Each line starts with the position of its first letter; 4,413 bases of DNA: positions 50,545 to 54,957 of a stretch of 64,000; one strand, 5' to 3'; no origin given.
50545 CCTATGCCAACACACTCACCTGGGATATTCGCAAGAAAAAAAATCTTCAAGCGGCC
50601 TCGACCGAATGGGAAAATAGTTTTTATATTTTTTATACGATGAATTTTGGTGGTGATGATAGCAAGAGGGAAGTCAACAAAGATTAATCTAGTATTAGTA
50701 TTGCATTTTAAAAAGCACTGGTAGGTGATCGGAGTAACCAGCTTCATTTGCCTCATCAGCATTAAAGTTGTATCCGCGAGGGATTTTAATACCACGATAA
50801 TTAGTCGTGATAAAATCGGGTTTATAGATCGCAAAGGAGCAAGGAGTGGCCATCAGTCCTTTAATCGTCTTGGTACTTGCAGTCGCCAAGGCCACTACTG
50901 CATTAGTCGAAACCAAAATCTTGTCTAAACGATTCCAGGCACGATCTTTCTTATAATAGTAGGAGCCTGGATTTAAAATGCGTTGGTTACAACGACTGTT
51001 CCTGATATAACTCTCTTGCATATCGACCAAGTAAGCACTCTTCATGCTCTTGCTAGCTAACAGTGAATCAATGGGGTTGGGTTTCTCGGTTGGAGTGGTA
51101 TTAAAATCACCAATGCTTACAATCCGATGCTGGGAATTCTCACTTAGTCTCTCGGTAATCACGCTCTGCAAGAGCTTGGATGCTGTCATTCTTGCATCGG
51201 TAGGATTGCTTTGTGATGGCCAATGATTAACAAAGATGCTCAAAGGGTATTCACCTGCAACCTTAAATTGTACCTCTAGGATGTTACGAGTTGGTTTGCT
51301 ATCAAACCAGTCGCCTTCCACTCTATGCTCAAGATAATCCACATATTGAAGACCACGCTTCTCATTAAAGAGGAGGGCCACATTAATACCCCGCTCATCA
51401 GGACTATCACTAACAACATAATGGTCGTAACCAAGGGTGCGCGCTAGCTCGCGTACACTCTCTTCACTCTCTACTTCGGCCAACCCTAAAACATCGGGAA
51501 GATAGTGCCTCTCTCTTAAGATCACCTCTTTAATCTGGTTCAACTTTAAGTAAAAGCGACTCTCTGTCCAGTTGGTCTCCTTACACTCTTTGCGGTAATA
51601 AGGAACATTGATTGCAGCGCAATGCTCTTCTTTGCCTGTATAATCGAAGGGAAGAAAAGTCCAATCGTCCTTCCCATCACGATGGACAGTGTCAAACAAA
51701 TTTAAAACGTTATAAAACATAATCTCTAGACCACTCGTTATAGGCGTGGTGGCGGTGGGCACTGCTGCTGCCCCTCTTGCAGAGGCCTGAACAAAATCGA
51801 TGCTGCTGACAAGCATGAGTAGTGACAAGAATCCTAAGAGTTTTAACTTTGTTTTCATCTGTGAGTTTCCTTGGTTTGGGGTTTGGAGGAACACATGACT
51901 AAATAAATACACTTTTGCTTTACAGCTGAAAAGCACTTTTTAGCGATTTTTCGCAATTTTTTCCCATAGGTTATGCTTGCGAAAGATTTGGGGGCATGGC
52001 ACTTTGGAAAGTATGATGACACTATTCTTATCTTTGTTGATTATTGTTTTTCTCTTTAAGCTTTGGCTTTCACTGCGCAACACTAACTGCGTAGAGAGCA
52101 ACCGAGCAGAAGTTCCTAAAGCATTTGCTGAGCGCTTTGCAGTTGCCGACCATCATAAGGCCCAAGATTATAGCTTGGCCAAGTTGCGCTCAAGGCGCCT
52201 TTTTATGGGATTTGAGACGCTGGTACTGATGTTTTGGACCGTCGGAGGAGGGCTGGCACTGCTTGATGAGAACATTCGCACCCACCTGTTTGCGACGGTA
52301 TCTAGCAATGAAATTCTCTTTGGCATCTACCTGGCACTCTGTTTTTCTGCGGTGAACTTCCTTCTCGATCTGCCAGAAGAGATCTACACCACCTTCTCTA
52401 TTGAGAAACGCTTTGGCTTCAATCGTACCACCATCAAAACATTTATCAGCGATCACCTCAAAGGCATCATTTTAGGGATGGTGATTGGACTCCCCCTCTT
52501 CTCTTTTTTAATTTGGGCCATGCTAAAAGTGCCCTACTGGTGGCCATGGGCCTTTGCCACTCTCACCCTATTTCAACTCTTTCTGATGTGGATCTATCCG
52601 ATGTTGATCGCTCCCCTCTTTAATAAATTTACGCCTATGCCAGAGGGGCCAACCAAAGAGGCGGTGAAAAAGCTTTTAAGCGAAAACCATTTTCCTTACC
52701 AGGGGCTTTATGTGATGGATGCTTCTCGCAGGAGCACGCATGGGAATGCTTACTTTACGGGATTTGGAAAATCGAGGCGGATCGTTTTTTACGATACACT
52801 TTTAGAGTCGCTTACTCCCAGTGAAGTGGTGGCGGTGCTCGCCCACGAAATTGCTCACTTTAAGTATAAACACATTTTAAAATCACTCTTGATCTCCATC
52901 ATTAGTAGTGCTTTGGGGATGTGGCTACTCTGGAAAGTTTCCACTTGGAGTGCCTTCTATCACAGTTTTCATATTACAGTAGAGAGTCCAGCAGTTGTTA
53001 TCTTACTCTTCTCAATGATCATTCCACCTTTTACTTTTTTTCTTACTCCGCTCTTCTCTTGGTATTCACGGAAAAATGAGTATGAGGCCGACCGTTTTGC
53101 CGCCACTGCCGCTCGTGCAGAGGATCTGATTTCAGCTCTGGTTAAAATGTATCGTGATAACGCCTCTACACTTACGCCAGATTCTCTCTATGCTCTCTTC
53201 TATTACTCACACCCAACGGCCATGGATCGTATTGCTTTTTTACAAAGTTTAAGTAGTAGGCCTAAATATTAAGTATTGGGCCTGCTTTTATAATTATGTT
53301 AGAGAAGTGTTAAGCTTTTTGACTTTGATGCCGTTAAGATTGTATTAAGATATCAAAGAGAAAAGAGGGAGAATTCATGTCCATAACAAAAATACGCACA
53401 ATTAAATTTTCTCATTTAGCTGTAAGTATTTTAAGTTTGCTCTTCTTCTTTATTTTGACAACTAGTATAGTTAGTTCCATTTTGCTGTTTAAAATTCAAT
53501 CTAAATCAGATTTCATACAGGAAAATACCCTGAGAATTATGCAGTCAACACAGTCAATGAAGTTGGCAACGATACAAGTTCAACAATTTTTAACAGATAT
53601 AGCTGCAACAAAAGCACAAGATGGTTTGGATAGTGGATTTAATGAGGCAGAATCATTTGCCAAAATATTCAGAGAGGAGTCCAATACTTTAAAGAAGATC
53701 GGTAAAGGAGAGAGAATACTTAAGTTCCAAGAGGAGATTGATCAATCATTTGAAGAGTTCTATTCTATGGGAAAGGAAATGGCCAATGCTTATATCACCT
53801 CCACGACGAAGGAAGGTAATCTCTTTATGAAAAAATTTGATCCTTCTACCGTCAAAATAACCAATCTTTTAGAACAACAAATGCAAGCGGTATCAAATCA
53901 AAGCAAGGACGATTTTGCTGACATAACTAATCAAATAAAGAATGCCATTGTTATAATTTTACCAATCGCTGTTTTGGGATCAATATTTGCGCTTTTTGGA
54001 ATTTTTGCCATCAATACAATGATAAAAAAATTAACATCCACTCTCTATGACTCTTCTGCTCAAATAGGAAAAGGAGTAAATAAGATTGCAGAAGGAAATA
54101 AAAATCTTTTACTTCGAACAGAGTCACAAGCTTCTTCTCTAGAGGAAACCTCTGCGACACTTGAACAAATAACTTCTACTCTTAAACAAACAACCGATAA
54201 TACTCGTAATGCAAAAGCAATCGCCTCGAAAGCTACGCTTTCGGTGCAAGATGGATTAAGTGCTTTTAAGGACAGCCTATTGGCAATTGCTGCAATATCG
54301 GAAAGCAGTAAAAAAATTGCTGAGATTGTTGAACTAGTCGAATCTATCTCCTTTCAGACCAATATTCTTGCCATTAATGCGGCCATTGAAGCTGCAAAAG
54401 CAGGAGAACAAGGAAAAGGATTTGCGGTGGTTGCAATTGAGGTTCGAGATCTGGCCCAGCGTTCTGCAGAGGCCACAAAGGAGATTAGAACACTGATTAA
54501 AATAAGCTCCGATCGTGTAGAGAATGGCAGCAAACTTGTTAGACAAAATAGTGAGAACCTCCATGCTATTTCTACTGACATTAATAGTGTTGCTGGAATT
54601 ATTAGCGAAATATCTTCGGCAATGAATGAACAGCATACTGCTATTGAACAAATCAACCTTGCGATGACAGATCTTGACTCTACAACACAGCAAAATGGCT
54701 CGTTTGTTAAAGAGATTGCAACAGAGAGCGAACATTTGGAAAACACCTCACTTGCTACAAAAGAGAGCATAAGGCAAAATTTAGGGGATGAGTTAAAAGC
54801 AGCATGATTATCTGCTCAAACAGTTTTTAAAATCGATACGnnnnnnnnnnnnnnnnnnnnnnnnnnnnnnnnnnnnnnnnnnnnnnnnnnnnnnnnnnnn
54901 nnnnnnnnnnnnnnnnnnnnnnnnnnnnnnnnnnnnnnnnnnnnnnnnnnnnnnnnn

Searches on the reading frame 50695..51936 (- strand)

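Call 50: search_protein_families(library=pfam, proteins=[window:50695-51936:-], max_evalue=0.001)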
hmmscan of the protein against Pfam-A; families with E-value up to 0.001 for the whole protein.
window:50695-51936:- (413 aa): 2 families
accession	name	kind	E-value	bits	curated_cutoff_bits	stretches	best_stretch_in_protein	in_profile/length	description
PF19580.5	Exo_endo_phos_3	-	2.4e-34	119.2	27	1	72-412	2-310/311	Endonuclease/Exonuclease/phosphatase family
PF03372.29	Exo_endo_phos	-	3.1e-07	30.8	24.5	1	132-348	19-207/225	Endonuclease/Exonuclease/phosphatase family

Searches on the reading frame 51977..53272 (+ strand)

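Call 50: search_protein_families(library=pfam, proteins=[window:51977-53272:+], max_evalue=0.001)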
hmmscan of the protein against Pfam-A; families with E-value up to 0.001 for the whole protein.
window:51977-53272:+ (431 aa): 2 families
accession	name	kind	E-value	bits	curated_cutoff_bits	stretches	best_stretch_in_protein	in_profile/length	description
PF16491.10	Peptidase_M48_N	-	3.5e-48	164.3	27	1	39-217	5-179/179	CAAX prenyl protease N-terminal, five membrane helices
PF01435.24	Peptidase_M48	-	3.5e-37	128.5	20.3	1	226-424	7-184/186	Peptidase family M48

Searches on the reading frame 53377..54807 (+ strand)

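Call 50: search_protein_families(library=pfam, proteins=[window:53377-54807:+], max_evalue=0.001)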
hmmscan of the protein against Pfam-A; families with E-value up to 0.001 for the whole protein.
window:53377-54807:+ (476 aa): 1 family
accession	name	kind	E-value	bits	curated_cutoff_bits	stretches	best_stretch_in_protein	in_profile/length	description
PF00015.26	MCPsignal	-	4.7e-41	140.9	34.6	1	282-436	3-171/172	Methyl-accepting chemotaxis protein (MCP) signalling domain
